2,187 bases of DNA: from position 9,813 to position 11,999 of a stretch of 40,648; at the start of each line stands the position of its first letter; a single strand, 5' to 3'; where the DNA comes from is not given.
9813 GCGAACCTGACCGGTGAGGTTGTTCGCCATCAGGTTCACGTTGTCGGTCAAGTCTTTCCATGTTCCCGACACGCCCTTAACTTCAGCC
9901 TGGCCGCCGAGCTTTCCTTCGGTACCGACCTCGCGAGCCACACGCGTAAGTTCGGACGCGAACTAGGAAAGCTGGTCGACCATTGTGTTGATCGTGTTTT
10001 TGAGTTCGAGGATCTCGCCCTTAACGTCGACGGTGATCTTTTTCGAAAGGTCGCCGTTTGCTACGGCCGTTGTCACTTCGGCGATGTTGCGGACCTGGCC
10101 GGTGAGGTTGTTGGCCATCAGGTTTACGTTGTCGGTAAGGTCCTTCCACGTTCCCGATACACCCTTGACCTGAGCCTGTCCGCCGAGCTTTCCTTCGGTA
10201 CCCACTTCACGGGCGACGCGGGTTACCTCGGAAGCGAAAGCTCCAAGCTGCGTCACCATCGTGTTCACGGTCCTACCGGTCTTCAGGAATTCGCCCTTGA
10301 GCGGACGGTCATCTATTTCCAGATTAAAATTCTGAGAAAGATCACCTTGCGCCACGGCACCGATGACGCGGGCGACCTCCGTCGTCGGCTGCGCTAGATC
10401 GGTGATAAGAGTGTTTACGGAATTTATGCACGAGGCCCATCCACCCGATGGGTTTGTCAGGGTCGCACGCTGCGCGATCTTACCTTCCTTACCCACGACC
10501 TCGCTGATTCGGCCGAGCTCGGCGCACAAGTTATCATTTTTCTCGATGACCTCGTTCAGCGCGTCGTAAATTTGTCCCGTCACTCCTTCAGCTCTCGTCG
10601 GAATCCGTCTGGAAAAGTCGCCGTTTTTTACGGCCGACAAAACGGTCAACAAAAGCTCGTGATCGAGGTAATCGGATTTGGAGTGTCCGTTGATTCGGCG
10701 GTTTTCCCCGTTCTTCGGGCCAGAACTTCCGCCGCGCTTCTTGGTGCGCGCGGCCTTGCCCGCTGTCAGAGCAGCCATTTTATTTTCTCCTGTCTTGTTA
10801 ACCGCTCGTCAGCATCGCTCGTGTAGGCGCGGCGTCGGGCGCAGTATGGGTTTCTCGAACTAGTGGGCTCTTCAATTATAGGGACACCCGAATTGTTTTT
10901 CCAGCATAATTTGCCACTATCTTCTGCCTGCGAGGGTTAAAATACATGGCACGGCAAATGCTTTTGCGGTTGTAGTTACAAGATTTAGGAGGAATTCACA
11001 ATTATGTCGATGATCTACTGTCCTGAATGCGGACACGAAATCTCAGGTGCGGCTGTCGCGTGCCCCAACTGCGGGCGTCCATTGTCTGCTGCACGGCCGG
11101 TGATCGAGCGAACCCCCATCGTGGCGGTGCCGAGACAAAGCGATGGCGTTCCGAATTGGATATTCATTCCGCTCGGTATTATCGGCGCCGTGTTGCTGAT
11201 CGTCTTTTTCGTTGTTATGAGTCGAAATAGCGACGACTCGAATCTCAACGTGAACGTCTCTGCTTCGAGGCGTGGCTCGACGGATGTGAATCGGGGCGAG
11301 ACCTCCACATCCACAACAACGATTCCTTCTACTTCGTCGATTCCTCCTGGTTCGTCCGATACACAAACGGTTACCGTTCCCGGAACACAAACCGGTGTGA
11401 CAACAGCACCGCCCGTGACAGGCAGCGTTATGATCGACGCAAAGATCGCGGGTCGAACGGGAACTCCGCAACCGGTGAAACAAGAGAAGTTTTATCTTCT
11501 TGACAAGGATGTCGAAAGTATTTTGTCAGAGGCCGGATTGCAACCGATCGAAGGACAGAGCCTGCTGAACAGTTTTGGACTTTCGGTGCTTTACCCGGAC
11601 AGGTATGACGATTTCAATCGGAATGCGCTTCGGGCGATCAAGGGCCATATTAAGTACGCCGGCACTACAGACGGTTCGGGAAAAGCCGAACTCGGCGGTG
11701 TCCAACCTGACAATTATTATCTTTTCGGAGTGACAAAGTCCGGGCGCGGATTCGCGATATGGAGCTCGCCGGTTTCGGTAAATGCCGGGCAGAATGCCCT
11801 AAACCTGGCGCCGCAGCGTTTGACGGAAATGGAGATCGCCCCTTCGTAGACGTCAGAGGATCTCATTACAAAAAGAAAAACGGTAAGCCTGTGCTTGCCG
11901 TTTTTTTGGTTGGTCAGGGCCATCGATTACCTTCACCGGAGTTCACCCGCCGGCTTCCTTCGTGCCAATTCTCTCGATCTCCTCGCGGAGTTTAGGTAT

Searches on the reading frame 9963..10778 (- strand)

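Call 13: search_protein_families(library=pfam, proteins=[window:9963-10778:-], max_evalue=0.001)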
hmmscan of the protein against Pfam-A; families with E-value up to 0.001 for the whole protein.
window:9963-10778:- (271 aa): 3 families
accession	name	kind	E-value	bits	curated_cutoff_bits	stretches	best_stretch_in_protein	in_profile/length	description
PF18947.5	HAMP_2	-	7e-20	71.2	24.3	2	208-269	3-64/67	HAMP domain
PF00672.30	HAMP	-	1.7e-18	67.1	25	1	220-270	1-51/53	HAMP domain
PF06103.16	DUF948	-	0.00054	20.5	37.2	0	184-241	30-79/89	Bacterial protein of unknown function (DUF948)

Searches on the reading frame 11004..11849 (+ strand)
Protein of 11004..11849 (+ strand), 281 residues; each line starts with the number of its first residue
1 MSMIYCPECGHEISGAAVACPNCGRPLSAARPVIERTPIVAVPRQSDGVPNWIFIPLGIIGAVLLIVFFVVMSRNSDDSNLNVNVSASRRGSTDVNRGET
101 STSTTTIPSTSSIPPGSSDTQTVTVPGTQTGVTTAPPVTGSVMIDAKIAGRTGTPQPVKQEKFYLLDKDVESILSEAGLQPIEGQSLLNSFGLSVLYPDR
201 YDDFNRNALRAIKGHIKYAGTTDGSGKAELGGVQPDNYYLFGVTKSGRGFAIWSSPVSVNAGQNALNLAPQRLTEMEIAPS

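Call 13: search_protein_families(library=pfam, proteins=[window:11004-11849:+], max_evalue=0.001)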
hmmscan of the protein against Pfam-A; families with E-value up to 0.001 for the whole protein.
window:11004-11849:+ (281 aa): 5 families
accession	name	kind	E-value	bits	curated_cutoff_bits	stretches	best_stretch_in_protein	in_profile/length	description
PF13240.11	Zn_Ribbon_1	-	9.4e-07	28.9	25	1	5-27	1-23/23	zinc-ribbon domain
PF13248.11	Zn_ribbon_3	-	1.7e-06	27.7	27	1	2-27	1-26/26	zinc-ribbon domain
PF24460.1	DUF7575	-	0.00014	21.6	28.5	0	16-27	2-13/28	Domain of unknown function (DUF7575)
PF12773.13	DZR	-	0.00025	21.6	27.3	1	6-28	1-23/45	Double zinc ribbon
PF08209.17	Sgf11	-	0.00049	20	26.4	0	17-31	4-18/33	Sgf11 (transcriptional regulation protein)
